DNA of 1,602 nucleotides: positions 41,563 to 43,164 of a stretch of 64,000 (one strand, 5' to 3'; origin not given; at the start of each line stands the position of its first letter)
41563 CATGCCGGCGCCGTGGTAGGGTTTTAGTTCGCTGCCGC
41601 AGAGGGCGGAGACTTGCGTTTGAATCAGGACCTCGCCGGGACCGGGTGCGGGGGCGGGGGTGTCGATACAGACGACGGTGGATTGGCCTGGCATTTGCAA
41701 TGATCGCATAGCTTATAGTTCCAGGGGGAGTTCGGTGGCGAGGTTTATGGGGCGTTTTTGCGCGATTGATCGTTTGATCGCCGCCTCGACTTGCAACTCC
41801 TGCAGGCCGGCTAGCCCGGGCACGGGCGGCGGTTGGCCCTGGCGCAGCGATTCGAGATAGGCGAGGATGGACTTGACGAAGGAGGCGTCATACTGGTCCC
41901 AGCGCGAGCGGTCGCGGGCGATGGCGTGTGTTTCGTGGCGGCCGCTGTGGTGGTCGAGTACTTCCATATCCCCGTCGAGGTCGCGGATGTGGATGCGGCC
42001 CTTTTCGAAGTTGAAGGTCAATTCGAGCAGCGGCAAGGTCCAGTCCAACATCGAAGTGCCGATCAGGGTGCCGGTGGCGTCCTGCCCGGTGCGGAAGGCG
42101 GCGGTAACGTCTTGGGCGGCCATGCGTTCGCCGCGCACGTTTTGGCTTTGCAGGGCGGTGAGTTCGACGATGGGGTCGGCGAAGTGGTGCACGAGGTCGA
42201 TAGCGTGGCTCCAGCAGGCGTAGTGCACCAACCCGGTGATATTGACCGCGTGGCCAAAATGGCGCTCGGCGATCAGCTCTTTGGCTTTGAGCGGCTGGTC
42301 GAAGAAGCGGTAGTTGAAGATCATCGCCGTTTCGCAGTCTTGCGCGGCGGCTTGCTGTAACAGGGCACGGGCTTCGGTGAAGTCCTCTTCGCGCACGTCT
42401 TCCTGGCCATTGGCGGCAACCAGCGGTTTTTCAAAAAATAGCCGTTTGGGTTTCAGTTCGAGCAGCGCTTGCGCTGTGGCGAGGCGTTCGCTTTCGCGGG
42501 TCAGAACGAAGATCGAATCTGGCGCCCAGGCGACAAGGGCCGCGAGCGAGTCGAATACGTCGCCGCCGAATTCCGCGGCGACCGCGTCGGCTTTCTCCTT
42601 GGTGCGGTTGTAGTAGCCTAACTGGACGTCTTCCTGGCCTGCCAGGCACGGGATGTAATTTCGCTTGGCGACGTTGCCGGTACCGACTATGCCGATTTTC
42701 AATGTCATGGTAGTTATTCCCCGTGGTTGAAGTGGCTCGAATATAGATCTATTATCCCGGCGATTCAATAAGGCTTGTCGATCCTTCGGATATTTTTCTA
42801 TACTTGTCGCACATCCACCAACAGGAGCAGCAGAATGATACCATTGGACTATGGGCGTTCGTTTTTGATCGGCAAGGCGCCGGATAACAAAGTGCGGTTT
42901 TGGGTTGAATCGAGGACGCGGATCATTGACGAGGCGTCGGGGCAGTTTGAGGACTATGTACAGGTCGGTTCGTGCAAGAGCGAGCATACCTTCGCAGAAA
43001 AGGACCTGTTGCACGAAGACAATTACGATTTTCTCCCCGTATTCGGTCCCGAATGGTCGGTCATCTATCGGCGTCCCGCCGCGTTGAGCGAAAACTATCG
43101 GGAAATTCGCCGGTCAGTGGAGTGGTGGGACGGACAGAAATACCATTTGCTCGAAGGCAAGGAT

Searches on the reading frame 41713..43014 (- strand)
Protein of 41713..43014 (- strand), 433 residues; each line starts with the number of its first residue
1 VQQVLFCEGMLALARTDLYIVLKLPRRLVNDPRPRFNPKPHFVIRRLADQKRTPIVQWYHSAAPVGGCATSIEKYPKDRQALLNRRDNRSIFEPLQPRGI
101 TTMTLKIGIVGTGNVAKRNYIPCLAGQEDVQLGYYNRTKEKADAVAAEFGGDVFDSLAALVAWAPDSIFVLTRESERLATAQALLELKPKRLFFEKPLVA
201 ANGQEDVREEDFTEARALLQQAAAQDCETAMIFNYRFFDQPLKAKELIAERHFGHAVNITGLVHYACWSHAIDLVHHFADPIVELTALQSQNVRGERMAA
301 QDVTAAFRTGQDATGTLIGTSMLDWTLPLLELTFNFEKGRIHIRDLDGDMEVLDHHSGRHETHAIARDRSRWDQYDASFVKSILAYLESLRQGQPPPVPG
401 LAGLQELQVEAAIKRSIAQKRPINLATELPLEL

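Call 52: search_protein_families(library=ncbifam, proteins=[window:41713-43014:-], max_evalue=0.00001)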
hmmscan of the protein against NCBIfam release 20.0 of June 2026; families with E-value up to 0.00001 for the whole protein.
window:41713-43014:- (433 aa): 1 family
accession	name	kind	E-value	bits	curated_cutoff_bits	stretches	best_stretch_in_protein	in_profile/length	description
TIGR04380.1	myo_inos_iolG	equivalog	2.4e-08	33.2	355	0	356-423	262-329/330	inositol 2-dehydrogenase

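Call 94: search_protein_families(library=pfam, proteins=[window:41713-43014:-], max_evalue=0.00001)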
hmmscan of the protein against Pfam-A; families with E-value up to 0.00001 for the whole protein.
window:41713-43014:- (433 aa): 2 families
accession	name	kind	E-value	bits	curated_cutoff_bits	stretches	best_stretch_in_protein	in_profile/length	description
PF01408.29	GFO_IDH_MocA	-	7.6e-11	43.2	24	1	105-211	1-98/120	Oxidoreductase family, NAD-binding Rossmann fold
PF02894.22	GFO_IDH_MocA_C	-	2.9e-06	27.7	22.9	1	261-425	41-218/218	Oxidoreductase family, C-terminal alpha/beta domain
